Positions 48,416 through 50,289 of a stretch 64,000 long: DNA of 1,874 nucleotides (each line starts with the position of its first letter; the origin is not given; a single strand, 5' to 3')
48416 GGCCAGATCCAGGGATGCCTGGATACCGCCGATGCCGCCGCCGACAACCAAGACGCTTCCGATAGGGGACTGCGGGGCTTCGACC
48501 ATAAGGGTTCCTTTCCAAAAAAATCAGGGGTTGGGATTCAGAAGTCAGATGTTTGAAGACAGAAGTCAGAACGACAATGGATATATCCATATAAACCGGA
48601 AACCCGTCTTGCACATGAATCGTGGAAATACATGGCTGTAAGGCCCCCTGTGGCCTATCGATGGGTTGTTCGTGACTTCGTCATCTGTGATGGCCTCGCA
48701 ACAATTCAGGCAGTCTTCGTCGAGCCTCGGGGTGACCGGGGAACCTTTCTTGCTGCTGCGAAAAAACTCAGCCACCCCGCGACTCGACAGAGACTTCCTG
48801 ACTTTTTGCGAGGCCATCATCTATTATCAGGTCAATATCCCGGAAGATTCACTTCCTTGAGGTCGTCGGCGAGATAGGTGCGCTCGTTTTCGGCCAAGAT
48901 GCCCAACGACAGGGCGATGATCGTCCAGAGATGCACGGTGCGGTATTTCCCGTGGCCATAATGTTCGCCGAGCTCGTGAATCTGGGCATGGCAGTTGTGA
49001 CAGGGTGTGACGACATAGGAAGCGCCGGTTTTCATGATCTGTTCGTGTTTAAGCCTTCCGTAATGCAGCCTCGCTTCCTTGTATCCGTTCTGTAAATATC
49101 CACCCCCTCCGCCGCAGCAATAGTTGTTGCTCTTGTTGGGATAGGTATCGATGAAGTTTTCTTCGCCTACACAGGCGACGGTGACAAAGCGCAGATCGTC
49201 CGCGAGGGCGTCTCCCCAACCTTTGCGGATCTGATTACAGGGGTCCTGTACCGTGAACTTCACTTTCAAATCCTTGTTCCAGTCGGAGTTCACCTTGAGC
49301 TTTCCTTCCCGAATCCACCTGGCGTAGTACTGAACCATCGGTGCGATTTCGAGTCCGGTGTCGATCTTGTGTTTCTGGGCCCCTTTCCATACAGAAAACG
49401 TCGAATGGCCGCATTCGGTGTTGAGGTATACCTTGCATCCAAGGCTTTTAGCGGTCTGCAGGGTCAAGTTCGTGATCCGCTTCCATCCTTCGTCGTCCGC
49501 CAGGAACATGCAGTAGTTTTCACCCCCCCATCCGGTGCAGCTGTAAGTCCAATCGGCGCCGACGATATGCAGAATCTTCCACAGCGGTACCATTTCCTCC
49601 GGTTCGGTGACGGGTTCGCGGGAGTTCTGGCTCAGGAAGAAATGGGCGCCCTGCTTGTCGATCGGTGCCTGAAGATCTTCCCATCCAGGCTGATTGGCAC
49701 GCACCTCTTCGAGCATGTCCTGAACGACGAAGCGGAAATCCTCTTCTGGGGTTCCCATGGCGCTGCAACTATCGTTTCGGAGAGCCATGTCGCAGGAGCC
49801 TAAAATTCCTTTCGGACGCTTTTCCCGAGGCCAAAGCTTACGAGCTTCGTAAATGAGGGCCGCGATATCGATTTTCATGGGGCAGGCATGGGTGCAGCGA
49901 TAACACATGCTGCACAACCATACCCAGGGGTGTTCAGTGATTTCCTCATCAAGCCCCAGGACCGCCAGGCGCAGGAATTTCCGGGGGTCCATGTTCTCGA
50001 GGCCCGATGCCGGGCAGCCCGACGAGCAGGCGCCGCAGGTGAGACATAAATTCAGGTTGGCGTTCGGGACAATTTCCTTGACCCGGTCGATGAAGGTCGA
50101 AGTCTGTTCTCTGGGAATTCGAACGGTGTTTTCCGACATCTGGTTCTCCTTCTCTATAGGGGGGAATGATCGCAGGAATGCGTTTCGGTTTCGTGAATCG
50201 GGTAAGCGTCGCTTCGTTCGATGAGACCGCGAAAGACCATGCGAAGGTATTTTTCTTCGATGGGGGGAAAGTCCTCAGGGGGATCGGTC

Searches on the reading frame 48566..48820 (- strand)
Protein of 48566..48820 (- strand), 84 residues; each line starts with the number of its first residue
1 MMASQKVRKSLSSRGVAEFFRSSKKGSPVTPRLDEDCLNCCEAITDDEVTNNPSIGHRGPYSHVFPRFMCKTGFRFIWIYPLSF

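Call 7: search_protein_families(library=pfam, proteins=[window:48566-48820:-], max_evalue=0.001)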
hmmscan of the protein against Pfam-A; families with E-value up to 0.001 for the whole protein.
window:48566-48820:- (84 aa): 0 families

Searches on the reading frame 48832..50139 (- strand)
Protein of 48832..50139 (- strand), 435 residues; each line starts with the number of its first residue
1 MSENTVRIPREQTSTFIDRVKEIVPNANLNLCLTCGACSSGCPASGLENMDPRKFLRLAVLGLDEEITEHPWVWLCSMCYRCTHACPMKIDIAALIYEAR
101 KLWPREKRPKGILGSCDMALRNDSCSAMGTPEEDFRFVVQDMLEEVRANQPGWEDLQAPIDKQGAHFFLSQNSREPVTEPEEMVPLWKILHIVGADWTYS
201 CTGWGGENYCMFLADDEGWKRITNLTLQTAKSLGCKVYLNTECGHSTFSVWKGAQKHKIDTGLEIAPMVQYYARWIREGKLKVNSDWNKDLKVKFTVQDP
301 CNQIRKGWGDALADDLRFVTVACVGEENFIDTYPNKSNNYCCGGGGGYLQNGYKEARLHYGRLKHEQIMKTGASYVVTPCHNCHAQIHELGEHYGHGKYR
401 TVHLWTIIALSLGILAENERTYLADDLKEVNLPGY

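Call 8: search_protein_families(library=pfam, proteins=[window:48832-50139:-], max_evalue=0.001)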
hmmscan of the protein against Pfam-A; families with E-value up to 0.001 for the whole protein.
window:48832-50139:- (435 aa): 6 families
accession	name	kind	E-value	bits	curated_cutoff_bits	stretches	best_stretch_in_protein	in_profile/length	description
PF02754.22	CCG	-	4.6e-10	39.9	20.6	1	297-387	3-84/85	Cysteine-rich domain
PF13183.11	Fer4_8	-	2.8e-09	37.8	27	1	29-90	2-68/68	4Fe-4S dicluster domain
PF13534.11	Fer4_17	-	1.1e-07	32.7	22.2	1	32-91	2-61/61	4Fe-4S dicluster domain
PF13187.11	Fer4_9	-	7.3e-07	29.6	27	1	32-89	2-50/52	4Fe-4S dicluster domain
PF13237.11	Fer4_10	-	3.5e-05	24.1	25.5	0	27-45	4-23/53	4Fe-4S dicluster domain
PF12838.12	Fer4_7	-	0.00033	21.5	27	1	32-89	2-51/52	4Fe-4S dicluster domain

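Call 49: search_protein_families(library=ncbifam, proteins=[window:48832-50139:-], max_evalue=0.00001)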
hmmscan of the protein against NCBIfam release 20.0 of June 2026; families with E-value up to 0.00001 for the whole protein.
window:48832-50139:- (435 aa): 11 families
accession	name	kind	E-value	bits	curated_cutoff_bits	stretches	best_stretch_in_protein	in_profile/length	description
NF045724.1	ferredox_TmcB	equivalog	3.8e-49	167.4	735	1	76-395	101-412/430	electron transfer complex ferredoxin TmcB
NF045711.1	sulf_resp_HmcF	equivalog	7e-49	166.8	750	1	29-397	59-435/457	sulfate respiration complex iron-sulfur protein HmcF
NF045796.1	DsrK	equivalog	7.5e-32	110.5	400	1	72-398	116-427/453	sulfate reduction electron transfer complex DsrMKJOP subunit DsrK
TIGR03290.1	CoB_CoM_SS_C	equivalog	8.6e-17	61.5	160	1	30-103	2-75/144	CoB--CoM heterodisulfide reductase subunit C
NF004898.0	PRK06259.1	equivalog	2.1e-16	59.6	385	1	282-407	366-483/488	fumarate reductase (CoM/CoB) subunit TfrB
NF041890.1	hdrC_Methbact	equivalog_domain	5.7e-12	45.6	270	1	16-89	16-87/192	ferredoxin:CoB-CoM heterodisulfide reductase subunit HdrC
NF041779.1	hetero_SS_HdrC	equivalog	2e-11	43.7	350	1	13-89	11-89/198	ferredoxin:CoB-CoM heterodisulfide reductase subunit HdrC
NF045670.1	quin_L_LdhH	equivalog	2.3e-11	42.7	800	1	257-389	564-687/706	L-lactate dehydrogenase (quinone) large subunit LdhH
NF008369.0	PRK11168.1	equivalog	6.8e-11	41.7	278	1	26-107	7-91/401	anaerobic glycerol-3-phosphate dehydrogenase subunit C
NF038018.1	qmoC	equivalog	3.2e-10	40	300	1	26-113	14-101/360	quinone-interacting membrane-bound oxidoreductase complex subunit QmoC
TIGR03379.1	glycerol3P_GlpC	equivalog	5.9e-07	28.6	279.9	0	29-109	4-86/397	anaerobic glycerol-3-phosphate dehydrogenase subunit GlpC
